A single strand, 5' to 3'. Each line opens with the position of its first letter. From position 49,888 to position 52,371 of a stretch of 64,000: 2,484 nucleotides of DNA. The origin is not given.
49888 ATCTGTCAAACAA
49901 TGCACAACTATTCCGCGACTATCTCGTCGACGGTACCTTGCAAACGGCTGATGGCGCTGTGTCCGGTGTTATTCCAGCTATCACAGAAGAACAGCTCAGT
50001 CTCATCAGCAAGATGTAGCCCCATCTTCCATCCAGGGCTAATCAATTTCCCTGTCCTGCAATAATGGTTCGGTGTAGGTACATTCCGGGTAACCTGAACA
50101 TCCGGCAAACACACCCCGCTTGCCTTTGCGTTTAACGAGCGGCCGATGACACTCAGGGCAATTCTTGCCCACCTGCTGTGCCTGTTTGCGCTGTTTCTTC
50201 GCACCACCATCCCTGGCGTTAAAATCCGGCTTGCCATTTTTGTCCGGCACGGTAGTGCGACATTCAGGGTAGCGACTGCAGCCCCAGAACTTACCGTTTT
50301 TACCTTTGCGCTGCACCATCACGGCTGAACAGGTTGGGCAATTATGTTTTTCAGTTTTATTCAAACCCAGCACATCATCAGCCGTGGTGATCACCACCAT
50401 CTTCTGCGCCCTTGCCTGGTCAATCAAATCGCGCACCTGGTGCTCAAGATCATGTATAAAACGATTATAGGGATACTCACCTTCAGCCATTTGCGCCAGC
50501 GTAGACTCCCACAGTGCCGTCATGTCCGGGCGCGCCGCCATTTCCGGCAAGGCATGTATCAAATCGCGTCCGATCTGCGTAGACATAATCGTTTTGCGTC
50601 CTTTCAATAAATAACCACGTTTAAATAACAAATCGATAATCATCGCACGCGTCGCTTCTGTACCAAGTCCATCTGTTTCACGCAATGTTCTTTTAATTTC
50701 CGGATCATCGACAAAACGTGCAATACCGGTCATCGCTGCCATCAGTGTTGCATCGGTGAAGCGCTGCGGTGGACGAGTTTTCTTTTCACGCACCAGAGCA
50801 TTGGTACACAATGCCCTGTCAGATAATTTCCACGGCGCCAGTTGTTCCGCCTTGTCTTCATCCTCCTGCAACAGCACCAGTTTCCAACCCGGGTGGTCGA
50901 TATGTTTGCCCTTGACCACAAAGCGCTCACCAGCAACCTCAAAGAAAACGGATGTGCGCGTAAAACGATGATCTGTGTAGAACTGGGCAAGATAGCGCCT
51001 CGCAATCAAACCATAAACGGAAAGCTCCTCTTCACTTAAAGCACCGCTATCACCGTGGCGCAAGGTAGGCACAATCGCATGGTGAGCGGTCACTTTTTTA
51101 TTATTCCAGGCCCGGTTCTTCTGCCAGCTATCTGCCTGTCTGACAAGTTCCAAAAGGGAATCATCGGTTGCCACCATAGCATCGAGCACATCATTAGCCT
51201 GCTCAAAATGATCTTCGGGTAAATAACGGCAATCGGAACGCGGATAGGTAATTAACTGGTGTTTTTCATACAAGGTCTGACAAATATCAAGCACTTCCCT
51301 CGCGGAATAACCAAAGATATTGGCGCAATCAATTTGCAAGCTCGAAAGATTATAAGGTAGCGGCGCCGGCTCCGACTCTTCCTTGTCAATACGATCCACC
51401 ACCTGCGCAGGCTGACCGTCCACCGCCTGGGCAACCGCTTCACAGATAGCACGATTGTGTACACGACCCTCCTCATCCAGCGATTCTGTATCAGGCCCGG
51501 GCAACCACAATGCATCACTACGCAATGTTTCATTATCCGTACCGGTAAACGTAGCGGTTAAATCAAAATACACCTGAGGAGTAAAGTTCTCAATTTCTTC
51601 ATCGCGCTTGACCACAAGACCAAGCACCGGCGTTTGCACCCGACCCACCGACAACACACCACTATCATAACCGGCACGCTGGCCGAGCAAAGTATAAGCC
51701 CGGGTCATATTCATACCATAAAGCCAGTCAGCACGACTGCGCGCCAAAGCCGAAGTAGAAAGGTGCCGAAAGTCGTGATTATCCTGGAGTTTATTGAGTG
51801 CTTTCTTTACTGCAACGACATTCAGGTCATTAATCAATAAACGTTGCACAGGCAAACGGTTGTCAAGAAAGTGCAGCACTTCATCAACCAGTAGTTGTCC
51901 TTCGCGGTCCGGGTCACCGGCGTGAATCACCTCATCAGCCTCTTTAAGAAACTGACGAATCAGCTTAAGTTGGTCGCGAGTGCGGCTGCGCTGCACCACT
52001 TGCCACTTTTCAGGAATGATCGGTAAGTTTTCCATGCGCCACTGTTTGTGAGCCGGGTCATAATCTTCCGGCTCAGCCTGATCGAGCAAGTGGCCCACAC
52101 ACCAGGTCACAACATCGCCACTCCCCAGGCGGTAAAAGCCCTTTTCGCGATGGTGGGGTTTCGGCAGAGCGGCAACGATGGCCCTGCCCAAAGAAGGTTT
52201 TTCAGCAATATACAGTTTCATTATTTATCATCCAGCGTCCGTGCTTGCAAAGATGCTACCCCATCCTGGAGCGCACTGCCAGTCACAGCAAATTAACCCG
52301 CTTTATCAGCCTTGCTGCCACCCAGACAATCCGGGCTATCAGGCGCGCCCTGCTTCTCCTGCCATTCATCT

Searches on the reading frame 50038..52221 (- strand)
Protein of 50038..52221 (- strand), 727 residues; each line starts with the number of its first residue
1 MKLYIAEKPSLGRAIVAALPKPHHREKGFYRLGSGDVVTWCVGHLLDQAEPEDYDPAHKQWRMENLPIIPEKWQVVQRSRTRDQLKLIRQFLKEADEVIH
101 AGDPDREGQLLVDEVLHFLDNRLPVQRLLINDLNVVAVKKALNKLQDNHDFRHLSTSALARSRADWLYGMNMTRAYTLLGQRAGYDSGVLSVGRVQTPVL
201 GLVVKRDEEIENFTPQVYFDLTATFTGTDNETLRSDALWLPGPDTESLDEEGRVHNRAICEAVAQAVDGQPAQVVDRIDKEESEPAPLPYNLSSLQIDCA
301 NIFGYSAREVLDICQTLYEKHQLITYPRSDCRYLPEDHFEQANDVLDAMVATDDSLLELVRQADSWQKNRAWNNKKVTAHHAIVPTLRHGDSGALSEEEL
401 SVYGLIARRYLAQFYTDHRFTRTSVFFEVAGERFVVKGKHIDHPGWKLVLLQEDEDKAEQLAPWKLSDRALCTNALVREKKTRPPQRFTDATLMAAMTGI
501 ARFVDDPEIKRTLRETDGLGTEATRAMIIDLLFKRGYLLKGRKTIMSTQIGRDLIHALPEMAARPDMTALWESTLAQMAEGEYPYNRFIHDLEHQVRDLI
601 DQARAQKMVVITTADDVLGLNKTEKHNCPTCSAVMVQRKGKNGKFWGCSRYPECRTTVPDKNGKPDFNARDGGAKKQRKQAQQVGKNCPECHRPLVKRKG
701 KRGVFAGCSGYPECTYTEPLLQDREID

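Call 9: find_related_loci(query=window:50038-52221:-, collection=genome_contigs, flank=6000)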
Query window:50038-52221:- (727 aa) in genome_contigs; peptide patterns used: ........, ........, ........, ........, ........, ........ (x = any residue, [..] = any of these).
474 stretches matched a pattern; 446 encode a relative of the query (tblastn E <= 1e-3); the best 80 are kept; 80 distinct loci.
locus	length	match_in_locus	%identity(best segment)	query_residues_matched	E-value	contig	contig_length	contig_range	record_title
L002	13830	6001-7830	54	2-604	0e+0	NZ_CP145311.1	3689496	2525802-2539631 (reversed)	Vibrio sp. HN007 chromosome 2, complete sequence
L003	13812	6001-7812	53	2-600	0e+0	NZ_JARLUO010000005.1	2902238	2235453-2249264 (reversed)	Photobacterium sp. Hal280 scaffold_3, whole genome shotgun sequence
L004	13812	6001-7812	53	2-600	0e+0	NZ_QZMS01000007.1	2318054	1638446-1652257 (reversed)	Photobacterium salinisoli strain LAM9072 LAM9072_ctg0001, whole genome shotgun sequence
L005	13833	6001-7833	54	2-605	0e+0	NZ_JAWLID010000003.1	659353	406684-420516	Vibrio sp. EA2 NE2_scaffold3, whole genome shotgun sequence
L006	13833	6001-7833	54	2-605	0e+0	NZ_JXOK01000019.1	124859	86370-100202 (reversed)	Vibrio mytili strain CAIM 528 contig00020, whole genome shotgun sequence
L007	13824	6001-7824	52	2-604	0e+0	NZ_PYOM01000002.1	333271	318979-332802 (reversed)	Photobacterium angustum strain ATCC 25915 CFSAN065435_2, whole genome shotgun sequence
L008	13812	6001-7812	53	2-600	0e+0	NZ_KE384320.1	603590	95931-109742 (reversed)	Photobacterium halotolerans DSM 18316 H511DRAFT_scaffold00002.2, whole genome shotgun sequence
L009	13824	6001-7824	52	2-604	0e+0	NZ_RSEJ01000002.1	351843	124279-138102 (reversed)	Photobacterium alginatilyticum strain P03D4 scaffold_1, whole genome shotgun sequence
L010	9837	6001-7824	52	2-604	0e+0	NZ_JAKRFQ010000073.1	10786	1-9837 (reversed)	Photobacterium sp. OFAV2-7 NODE_74_length_10786_cov_5.846046, whole genome shotgun sequence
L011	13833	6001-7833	54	2-605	0e+0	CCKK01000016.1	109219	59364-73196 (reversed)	Vibrio diabolicus genome assembly VDIABv1_PRJEB5898, contig VDIABv1_Contig_23, whole genome shotgun sequence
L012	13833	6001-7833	54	2-605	0e+0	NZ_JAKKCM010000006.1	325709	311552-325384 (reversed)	Vibrio sp. J1-1 J1-1_6, whole genome shotgun sequence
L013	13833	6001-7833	54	2-605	0e+0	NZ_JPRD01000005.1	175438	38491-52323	Vibrio owensii CAIM 1854 = LMG 25443 strain DY05 contig_5, whole genome shotgun sequence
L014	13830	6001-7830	53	2-604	0e+0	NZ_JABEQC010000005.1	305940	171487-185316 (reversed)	Vibrio plantisponsor strain LMG 24470 Scaffold5, whole genome shotgun sequence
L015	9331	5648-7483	52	2-608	0e+0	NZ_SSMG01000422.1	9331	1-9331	Photobacterium lucens strain CAIM 1937 M0903A_453, whole genome shotgun sequence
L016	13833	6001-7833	54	2-605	0e+0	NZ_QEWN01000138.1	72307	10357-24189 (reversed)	Vibrio sp. Hep-1b-8 contig138, whole genome shotgun sequence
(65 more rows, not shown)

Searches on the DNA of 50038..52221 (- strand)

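Call 50: search_with_rna_model(model_id=R1, sources=[L002, L003, L004, L005, L006, L007, L008, L009, L010, L011, L012, L013, L014, L015, L016, L017, L018, L019, L020, L021, L022, L023, L024, L025, L026, L027, L028, L029, L030, L031, L032, L033, L034, L035, L036, L037, L038, L039, L040, L041, L042, L043, L044, L045, L046, L047, L048, L049, L050, L051, L052, L053, L054, L055, L056, L057, L058, L059, L060, L061, L062, L063, L064, L065, L066, L067, L068, L069, L070, L071, L072, L073, L074, L075, L076, L077, L078, L079, L080, L081, L083, L086, L087, L089, L090, L171, L174], max_evalue=1, show_alignments=6)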
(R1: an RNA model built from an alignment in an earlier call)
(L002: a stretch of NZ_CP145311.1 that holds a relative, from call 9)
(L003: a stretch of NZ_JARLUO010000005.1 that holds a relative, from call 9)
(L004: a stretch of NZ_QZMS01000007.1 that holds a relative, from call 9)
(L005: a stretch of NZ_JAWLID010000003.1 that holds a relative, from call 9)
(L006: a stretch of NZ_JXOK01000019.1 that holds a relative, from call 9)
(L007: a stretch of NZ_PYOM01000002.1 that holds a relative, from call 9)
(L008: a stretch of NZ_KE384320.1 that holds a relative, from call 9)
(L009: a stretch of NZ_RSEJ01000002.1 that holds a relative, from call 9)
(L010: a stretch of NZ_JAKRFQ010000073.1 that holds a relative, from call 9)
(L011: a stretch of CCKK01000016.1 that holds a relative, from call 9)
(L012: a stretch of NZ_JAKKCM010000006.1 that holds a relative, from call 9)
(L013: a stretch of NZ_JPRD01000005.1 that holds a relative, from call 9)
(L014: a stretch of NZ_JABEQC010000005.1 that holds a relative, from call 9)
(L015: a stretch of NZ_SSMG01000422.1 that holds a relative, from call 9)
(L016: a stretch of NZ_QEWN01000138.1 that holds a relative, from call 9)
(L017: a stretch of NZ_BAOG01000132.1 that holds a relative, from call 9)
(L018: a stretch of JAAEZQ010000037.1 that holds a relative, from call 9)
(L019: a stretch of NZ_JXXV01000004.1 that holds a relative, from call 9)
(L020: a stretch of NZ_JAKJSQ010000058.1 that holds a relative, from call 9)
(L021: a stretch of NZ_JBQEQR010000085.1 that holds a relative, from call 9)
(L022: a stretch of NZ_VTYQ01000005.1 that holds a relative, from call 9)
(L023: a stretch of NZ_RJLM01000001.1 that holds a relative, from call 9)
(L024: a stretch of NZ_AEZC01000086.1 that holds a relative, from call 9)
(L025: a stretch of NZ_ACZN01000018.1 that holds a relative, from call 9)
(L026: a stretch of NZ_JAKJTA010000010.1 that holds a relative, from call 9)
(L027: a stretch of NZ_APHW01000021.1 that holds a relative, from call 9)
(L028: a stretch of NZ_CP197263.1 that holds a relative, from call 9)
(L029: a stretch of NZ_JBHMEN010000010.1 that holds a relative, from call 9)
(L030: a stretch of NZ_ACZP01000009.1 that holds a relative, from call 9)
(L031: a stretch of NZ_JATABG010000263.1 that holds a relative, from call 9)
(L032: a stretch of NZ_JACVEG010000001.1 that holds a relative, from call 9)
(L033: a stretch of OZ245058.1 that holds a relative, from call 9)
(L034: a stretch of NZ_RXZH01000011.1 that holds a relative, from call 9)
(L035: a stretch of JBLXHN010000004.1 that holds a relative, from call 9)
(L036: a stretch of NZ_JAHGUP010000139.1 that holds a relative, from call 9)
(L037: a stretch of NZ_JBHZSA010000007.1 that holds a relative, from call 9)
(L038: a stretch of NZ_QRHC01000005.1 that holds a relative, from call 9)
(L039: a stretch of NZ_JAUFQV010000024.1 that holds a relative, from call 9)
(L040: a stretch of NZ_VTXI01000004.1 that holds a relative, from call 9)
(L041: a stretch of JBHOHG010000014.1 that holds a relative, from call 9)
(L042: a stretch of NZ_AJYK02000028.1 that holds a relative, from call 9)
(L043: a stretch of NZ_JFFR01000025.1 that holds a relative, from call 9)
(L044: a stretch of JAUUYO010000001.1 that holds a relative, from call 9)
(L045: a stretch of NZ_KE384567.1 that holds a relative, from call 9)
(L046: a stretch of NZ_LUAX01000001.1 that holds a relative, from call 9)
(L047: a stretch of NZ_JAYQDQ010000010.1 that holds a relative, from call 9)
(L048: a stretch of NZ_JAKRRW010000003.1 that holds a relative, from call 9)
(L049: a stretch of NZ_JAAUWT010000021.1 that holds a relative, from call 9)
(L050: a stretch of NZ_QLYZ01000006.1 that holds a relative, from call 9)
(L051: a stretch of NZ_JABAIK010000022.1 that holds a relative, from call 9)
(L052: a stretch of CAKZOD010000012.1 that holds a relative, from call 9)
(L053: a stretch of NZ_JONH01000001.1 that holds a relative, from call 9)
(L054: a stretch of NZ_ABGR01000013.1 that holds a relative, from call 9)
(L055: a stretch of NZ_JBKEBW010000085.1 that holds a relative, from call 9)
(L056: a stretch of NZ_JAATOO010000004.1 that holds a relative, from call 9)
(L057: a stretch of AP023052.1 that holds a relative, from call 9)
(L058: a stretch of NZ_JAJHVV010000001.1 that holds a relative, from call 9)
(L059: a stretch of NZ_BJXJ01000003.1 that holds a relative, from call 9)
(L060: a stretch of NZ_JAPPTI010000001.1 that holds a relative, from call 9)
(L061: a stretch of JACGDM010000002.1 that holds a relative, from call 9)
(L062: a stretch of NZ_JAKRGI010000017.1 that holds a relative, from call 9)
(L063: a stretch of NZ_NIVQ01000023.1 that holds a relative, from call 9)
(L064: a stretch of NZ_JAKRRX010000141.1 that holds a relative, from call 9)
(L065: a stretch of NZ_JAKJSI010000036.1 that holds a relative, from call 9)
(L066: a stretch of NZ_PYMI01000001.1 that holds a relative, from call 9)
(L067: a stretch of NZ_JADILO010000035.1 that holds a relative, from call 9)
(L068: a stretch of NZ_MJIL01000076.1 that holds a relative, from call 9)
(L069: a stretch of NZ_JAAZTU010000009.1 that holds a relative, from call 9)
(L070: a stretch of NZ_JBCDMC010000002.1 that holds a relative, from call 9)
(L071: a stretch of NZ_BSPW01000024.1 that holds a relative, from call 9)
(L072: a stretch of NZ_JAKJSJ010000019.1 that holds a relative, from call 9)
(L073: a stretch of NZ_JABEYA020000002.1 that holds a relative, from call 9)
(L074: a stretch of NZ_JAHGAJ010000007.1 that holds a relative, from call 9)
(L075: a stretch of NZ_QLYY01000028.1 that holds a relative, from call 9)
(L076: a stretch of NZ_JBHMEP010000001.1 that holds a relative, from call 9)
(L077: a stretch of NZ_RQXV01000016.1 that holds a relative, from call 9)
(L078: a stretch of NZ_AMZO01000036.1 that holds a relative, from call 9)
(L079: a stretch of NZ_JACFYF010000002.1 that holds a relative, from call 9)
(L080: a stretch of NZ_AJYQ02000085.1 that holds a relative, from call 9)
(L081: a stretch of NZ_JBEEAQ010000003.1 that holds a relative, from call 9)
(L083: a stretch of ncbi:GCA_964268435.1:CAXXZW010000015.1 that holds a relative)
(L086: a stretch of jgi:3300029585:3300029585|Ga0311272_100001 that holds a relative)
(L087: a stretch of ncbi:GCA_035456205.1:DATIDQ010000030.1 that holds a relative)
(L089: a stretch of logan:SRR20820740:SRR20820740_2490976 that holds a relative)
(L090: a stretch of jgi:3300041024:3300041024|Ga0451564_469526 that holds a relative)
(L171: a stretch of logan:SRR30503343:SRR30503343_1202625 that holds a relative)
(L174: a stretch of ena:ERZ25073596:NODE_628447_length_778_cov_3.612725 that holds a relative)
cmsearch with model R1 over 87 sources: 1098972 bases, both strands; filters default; matches with E-value up to 1: 3.
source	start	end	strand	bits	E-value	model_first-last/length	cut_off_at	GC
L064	5607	5647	+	16.5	0.077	3-48/60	no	0.49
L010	7485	7555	+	16.1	0.098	1-60/60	no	0.51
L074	1301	1358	+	13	0.95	1-60/60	no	0.5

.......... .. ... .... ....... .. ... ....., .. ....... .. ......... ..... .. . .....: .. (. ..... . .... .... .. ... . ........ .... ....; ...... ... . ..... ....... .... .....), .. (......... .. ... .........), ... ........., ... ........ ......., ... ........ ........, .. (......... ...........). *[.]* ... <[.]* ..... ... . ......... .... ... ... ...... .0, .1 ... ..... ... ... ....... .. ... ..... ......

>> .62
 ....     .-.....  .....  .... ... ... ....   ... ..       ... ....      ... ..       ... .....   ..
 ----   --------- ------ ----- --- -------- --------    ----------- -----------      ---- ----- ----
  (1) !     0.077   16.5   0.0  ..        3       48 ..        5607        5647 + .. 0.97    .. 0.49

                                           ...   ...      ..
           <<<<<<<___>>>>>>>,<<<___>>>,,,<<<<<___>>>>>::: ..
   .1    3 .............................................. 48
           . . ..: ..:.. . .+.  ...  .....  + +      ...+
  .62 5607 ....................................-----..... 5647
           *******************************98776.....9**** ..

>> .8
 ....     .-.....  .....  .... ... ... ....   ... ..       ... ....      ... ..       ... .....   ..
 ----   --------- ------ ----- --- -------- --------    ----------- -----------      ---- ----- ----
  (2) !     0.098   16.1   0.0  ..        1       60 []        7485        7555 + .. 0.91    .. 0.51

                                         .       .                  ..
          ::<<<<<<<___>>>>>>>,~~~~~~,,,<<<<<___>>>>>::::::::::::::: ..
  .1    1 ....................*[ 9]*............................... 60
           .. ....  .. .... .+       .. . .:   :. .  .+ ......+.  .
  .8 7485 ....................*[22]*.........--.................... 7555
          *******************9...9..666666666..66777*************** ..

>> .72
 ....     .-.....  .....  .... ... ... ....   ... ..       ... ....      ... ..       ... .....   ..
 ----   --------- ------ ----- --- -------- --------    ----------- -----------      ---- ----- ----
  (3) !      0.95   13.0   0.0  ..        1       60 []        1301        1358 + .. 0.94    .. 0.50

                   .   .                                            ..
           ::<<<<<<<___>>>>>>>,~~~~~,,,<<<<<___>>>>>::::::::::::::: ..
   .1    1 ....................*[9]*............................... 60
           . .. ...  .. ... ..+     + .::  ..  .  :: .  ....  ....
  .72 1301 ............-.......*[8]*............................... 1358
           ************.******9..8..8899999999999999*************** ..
